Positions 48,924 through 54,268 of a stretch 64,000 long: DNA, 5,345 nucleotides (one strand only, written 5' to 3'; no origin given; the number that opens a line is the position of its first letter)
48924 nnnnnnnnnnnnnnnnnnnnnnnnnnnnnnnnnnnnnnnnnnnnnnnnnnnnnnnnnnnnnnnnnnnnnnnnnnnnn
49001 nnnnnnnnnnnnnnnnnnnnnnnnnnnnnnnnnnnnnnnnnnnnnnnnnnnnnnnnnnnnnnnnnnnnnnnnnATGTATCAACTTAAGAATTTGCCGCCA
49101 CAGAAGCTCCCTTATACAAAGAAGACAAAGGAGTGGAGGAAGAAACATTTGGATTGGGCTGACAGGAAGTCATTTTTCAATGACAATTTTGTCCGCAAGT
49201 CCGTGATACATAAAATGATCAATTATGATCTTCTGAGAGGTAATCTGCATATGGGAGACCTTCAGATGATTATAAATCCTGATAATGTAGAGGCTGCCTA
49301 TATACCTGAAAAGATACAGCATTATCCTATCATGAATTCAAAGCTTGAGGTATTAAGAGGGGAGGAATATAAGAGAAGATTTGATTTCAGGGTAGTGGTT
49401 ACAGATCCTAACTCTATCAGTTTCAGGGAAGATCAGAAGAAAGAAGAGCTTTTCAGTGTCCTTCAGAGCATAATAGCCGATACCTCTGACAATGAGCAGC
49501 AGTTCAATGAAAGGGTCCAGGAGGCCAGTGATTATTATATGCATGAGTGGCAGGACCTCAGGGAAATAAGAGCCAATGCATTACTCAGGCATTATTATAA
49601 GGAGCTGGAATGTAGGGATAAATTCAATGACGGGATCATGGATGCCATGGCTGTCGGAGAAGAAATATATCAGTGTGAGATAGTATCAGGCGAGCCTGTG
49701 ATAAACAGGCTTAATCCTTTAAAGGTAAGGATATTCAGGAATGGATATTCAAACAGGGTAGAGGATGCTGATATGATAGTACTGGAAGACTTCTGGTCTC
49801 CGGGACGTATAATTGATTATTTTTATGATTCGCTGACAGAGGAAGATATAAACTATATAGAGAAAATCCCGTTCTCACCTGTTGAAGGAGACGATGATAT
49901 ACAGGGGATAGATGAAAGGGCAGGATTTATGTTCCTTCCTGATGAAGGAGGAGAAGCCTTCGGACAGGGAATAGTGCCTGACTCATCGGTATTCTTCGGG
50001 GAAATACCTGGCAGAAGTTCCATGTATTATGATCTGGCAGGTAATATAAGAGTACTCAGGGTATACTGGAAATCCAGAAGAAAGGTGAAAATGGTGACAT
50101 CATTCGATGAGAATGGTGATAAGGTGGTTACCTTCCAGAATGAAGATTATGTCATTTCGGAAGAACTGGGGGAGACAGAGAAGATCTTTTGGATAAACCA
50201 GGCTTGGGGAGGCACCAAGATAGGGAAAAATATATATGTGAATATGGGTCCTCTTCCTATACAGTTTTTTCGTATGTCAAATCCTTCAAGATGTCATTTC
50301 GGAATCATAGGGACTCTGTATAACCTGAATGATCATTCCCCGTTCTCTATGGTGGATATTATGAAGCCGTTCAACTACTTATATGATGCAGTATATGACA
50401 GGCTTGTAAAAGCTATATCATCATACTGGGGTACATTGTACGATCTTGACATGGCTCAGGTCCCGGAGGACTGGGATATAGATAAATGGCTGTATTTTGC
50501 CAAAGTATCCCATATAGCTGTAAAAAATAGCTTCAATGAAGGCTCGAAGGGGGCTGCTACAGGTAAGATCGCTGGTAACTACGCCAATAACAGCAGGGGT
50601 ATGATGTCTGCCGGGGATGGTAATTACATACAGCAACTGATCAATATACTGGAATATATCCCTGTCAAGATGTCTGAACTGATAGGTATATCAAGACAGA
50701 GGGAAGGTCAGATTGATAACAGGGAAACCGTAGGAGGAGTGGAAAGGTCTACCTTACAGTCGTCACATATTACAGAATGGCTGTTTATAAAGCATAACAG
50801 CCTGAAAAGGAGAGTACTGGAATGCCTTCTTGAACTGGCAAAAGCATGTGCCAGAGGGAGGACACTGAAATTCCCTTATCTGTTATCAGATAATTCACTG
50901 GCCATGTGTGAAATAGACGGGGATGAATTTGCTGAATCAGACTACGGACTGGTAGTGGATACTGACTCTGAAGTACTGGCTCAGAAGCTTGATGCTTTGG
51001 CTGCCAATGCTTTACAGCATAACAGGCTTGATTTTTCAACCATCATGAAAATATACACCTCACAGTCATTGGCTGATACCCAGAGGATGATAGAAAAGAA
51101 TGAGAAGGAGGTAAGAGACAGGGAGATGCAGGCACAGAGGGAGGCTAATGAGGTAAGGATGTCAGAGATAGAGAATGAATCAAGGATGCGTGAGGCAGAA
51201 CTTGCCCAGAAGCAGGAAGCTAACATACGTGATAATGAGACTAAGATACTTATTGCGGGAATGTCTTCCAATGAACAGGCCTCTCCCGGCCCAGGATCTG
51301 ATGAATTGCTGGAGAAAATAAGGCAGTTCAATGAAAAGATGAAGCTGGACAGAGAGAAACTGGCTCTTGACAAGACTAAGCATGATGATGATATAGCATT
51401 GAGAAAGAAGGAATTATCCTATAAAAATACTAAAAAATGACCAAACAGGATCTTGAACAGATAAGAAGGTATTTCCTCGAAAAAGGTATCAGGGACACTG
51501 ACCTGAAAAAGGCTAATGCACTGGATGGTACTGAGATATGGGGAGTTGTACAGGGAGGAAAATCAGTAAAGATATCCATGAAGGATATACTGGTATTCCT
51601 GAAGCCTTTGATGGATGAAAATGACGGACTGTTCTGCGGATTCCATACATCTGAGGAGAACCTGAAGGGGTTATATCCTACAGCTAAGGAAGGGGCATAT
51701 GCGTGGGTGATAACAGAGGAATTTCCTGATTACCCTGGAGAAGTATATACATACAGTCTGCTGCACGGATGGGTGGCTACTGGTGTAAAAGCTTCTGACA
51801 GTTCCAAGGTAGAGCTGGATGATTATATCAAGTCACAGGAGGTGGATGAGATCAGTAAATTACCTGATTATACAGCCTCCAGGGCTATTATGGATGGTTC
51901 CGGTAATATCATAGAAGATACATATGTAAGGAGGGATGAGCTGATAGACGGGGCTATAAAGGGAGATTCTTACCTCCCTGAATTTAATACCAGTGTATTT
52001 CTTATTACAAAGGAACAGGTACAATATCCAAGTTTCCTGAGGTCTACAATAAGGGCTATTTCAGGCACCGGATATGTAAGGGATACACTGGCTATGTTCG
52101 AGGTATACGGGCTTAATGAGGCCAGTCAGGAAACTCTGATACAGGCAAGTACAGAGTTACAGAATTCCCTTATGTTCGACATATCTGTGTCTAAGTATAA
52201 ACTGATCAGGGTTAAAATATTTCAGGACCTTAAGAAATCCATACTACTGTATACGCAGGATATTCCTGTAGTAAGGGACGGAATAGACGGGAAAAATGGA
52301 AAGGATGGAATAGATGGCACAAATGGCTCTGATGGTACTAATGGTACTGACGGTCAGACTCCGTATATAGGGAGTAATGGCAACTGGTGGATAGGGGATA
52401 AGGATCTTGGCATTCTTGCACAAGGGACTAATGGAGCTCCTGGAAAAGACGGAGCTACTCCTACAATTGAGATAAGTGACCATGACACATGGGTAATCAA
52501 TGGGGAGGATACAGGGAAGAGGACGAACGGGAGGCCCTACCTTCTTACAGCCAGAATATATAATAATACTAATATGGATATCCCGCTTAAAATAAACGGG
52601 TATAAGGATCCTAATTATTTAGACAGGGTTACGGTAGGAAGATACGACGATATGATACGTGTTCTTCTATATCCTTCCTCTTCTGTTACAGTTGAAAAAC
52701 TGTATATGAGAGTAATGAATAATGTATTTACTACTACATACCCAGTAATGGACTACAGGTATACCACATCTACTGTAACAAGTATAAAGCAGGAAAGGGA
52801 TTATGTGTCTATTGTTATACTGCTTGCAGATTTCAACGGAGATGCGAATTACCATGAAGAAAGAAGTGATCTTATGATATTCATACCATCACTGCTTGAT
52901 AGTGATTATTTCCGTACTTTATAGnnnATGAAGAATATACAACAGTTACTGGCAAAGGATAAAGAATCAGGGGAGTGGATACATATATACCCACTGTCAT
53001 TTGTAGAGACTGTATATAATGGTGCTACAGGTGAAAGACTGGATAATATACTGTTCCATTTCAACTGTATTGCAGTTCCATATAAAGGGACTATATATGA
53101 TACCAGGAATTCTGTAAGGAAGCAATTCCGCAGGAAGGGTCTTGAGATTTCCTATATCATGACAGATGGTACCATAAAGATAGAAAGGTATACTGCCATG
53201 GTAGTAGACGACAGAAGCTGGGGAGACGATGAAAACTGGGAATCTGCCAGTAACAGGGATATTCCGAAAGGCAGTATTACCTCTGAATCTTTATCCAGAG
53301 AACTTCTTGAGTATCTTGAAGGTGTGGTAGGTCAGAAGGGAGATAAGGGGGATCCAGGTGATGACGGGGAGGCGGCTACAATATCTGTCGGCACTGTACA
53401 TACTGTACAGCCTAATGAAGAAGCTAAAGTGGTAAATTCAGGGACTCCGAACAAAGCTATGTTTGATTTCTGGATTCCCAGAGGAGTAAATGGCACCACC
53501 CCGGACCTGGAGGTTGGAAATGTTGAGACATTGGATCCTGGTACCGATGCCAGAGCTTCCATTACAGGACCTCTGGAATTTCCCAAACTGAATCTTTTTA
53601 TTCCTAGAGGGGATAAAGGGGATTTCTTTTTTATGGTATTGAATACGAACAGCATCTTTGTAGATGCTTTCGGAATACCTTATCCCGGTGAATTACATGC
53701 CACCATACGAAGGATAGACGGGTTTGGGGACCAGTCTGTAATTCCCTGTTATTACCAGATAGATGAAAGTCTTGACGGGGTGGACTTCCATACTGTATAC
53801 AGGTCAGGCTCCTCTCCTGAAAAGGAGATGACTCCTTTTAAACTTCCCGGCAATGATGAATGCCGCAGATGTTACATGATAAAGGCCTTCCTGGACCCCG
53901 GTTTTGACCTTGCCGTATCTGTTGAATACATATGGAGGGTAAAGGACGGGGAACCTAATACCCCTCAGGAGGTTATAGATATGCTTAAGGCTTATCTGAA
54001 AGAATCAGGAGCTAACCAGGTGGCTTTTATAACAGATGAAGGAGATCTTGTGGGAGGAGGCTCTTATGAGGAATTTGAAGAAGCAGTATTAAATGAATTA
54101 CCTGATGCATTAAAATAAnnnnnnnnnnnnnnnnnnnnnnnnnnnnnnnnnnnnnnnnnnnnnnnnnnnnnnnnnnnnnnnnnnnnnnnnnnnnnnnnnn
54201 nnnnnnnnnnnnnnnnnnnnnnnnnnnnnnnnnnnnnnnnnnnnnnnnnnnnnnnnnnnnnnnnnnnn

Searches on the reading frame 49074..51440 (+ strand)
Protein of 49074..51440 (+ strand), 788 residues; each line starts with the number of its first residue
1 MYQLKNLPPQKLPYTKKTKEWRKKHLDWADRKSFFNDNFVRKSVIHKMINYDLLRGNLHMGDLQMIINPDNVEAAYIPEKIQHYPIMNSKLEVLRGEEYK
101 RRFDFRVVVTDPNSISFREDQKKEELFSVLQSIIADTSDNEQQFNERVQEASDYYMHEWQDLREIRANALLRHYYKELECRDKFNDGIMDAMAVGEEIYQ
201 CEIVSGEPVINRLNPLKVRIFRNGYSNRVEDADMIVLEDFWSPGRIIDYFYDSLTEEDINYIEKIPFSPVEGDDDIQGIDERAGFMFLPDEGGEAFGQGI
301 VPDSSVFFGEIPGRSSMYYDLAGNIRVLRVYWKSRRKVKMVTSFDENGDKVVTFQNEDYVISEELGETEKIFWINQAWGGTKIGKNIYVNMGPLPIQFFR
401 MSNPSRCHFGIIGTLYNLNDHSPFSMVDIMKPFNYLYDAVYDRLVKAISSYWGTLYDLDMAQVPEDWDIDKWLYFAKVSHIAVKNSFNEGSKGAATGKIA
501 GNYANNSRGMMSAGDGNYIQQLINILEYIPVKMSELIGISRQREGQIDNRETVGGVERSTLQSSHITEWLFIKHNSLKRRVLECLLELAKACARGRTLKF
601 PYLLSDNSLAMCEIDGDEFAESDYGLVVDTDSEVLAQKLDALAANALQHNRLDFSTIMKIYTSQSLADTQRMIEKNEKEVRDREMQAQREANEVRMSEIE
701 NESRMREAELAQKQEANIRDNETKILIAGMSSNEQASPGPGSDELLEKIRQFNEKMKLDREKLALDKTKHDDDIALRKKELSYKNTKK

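Call 28: search_protein_families(library=phrogs, proteins=[window:49074-51440:+], max_evalue=0.001)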
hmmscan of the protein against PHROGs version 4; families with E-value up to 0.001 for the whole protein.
window:49074-51440:+ (788 aa): 1 family
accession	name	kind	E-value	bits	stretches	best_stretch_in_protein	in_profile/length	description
phrog_6547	-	head and packaging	1.6e-126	424.4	1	5-783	7-783/827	portal protein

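Call 75: search_dna_similar(query=window:49074-51440:+, collection=phages, mode=protein, max_rows=15)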
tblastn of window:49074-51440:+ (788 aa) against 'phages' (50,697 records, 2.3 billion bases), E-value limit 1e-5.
Records with a match: 128; places in all: 128; records where one place covers at least 80% of the query: 114.
Best place of each record, by identity: >=99% 1; <60% 127.
By first word of the organism name: uncultured 49; Bacteroides 30; Flavobacterium 29; Bacteriophage 7; Dulem 2; IAS 2; Cellulophaga 2; Azobacteroides 2; bajarodcaudo 1; Kehishuvirus 1; and 3 more.
By host as written in the record: - 58; Bacteroides intestinalis DSM 108646 25; Flavobacterium psychrophilum 950106-1/1 12; Flavobacterium psychrophilum strain FPS-D10 3; Flavobacterium psychrophilum 020612-2/1 3; Bacteroides thetaiotaomicron VPI-5484 2; Bacteroides cellulosilyticus 2; Bacteroides intestinalis APC919/174 2; and 15 more.
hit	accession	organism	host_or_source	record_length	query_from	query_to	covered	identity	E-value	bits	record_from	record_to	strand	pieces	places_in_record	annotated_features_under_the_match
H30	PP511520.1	Dulem virus 41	Varecia variegata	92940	1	788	100%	99.5%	0e+0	1600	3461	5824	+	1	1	portal protein | hypothetical protein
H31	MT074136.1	Bacteroides phage DAC15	Bacteroides thetaiotaomicron VPI-5484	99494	3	787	100%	56.8%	0e+0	828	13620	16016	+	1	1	hypothetical protein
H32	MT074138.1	Bacteroides phage DAC17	Bacteroides thetaiotaomicron VPI-5486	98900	3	787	100%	56.8%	0e+0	828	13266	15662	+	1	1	hypothetical protein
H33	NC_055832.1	Bacteroides phage DAC15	Bacteroides thetaiotaomicron VPI-5484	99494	3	787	100%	56.8%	0e+0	828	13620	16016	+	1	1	portal protein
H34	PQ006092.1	bajarodcaudo virus 1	Chaetodipus spinatus feces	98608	2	788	100%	56.4%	0e+0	904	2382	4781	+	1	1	portal protein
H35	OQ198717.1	Kehishuvirus sp. 'tikkala'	Bacteroides cellulosilyticus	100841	1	786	100%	56.4%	0e+0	869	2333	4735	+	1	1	portal protein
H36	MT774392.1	uncultured phage cr128_1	human feces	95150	1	781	99%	56.4%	0e+0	869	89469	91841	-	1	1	portal protein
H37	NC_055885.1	uncultured phage cr128_1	human feces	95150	1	781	99%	56.4%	0e+0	869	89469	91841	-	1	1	portal protein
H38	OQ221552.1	Bacteroides phage PhiCrAssBcn17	Bacteroides intestinalis DSM 108646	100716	1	786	100%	55.8%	0e+0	867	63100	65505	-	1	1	portal protein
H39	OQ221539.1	Bacteroides phage PhiCrAssBcn4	Bacteroides intestinalis DSM 108646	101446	1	786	100%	55.6%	0e+0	866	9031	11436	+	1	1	portal protein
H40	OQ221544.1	Bacteroides phage PhiCrAssBcn9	Bacteroides intestinalis DSM 108646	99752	1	786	100%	55.6%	0e+0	866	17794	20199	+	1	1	portal protein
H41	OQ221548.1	Bacteroides phage PhiCrAssBcn13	Bacteroides intestinalis DSM 108646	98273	1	786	100%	55.6%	0e+0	866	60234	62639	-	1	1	head fiber protein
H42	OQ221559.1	Bacteroides phage PhiCrAssBcn24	Bacteroides intestinalis DSM 108646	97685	1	786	100%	55.6%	0e+0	866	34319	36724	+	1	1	portal protein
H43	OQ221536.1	Bacteroides phage PhiCrAssBcn1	Bacteroides intestinalis DSM 108646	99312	1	786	100%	55.6%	0e+0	866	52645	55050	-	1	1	portal protein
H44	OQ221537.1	Bacteroides phage PhiCrAssBcn2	Bacteroides intestinalis DSM 108646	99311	1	786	100%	55.6%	0e+0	866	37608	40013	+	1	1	portal protein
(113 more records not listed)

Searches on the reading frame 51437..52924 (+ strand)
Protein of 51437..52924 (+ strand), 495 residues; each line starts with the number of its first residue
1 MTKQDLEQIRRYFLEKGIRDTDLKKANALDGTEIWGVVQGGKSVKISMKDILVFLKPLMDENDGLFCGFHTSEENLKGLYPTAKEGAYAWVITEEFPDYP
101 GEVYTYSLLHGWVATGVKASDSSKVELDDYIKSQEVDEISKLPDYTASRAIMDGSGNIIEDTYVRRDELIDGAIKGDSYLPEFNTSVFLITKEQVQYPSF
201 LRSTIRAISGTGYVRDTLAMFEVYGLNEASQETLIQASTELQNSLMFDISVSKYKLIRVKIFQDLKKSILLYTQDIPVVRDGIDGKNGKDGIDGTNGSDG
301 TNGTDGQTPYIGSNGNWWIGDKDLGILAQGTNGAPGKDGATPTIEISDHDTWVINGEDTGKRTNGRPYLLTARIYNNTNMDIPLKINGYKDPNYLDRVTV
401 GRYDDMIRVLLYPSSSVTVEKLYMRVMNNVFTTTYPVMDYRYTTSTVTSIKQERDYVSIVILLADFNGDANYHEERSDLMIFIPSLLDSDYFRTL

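Call 28: search_protein_families(library=phrogs, proteins=[window:51437-52924:+], max_evalue=0.001)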
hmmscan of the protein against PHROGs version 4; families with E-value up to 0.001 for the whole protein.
window:51437-52924:+ (495 aa): 8 families
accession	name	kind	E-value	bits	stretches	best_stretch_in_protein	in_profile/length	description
phrog_26346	-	unknown function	4.2e-06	26.8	1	280-339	212-265/659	-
phrog_8745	-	tail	1.2e-05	23.8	1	281-339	1397-1458/1803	tail fiber protein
phrog_5073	-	tail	1.8e-05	25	1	252-341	71-153/519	tail fiber protein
phrog_32509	-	unknown function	2.2e-05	24.9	1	295-331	17-53/396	-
phrog_25979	-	unknown function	4.9e-05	23.2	1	283-343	203-276/521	-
phrog_9525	-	tail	0.00059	19.4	0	302-330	422-450/728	tail fiber protein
phrog_1806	-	tail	0.00063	20.1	1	281-341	117-168/276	collagen like minor tail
phrog_32409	-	tail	0.00072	18.9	0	280-315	201-236/884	tail fiber protein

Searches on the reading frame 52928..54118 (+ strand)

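Call 28: search_protein_families(library=phrogs, proteins=[window:52928-54118:+], max_evalue=0.001)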
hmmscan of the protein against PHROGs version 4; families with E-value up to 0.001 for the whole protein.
window:52928-54118:+ (396 aa): 6 families
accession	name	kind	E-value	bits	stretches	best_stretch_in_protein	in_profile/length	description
phrog_32311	-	unknown function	8.2e-11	42.4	1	133-190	70-127/577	-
phrog_6614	-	tail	8.5e-11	42.1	1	195-241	236-280/548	minor tail protein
phrog_21765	-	unknown function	3.9e-09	37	1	144-215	180-250/422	-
phrog_4120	-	tail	7.1e-09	36.1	1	141-189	115-164/360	minor tail protein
phrog_21962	-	tail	3e-05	24.5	0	112-192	61-139/321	tail protein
phrog_38552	-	unknown function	0.00029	21.4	1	133-191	177-235/430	-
